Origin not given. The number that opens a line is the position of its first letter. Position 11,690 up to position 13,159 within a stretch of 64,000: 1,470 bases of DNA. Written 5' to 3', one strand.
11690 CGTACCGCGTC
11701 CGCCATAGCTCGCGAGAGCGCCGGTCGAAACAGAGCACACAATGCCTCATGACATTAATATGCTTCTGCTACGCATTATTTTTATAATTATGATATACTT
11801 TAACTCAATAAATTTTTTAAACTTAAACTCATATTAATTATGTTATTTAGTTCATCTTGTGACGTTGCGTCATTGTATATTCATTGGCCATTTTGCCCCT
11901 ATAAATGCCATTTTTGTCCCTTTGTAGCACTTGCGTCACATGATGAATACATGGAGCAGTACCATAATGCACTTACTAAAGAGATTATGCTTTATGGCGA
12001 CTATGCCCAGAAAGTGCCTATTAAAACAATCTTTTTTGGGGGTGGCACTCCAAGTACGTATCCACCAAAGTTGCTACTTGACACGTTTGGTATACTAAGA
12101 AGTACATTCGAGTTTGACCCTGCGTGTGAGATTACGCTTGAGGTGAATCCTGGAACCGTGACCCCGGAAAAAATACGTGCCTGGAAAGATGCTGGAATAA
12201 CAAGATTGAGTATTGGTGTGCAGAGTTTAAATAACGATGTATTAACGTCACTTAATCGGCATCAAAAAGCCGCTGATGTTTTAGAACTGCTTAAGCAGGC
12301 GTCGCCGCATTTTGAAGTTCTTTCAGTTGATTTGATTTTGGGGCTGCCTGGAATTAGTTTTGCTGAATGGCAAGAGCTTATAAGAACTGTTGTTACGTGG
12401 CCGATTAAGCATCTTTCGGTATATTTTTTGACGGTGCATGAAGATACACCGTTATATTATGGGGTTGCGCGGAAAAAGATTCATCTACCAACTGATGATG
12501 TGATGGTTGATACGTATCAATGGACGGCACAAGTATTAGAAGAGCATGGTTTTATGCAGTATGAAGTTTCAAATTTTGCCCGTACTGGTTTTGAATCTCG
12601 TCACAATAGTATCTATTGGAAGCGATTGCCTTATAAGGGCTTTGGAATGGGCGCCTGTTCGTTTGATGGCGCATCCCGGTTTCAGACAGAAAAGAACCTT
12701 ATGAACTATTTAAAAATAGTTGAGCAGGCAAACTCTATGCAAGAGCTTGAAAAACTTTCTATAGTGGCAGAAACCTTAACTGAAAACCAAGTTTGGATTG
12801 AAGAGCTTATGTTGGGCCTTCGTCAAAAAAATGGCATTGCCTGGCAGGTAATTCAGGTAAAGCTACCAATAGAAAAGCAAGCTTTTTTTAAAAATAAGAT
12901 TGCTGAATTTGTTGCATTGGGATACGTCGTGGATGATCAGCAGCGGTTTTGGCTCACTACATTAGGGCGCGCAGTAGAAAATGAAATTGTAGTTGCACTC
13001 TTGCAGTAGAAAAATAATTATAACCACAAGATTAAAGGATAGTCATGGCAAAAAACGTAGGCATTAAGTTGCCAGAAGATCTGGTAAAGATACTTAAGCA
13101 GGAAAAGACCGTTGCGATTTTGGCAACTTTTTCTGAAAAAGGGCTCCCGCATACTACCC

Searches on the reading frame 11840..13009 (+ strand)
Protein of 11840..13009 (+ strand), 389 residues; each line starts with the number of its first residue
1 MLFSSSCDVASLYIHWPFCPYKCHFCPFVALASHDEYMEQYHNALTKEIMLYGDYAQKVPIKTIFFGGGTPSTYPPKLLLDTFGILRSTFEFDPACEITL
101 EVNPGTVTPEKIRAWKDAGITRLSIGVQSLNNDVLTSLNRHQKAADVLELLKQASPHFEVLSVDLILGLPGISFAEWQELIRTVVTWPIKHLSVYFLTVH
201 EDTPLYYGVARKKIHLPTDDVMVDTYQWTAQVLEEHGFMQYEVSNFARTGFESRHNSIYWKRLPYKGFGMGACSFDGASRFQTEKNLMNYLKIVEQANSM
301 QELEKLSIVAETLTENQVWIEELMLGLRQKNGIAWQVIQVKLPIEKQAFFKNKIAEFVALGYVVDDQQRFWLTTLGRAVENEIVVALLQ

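Call 20: search_protein_families(library=pfam, proteins=[window:11840-13009:+], max_evalue=0.001)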
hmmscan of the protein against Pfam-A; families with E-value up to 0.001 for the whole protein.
window:11840-13009:+ (389 aa): 2 families
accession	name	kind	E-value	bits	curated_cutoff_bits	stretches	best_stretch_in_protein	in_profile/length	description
PF04055.27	Radical_SAM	-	5.2e-28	98.7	29.5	1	13-183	1-165/166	Radical SAM superfamily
PF06969.22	HemN_C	-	7.7e-09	35.9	24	1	313-378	1-66/67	HemN C-terminal domain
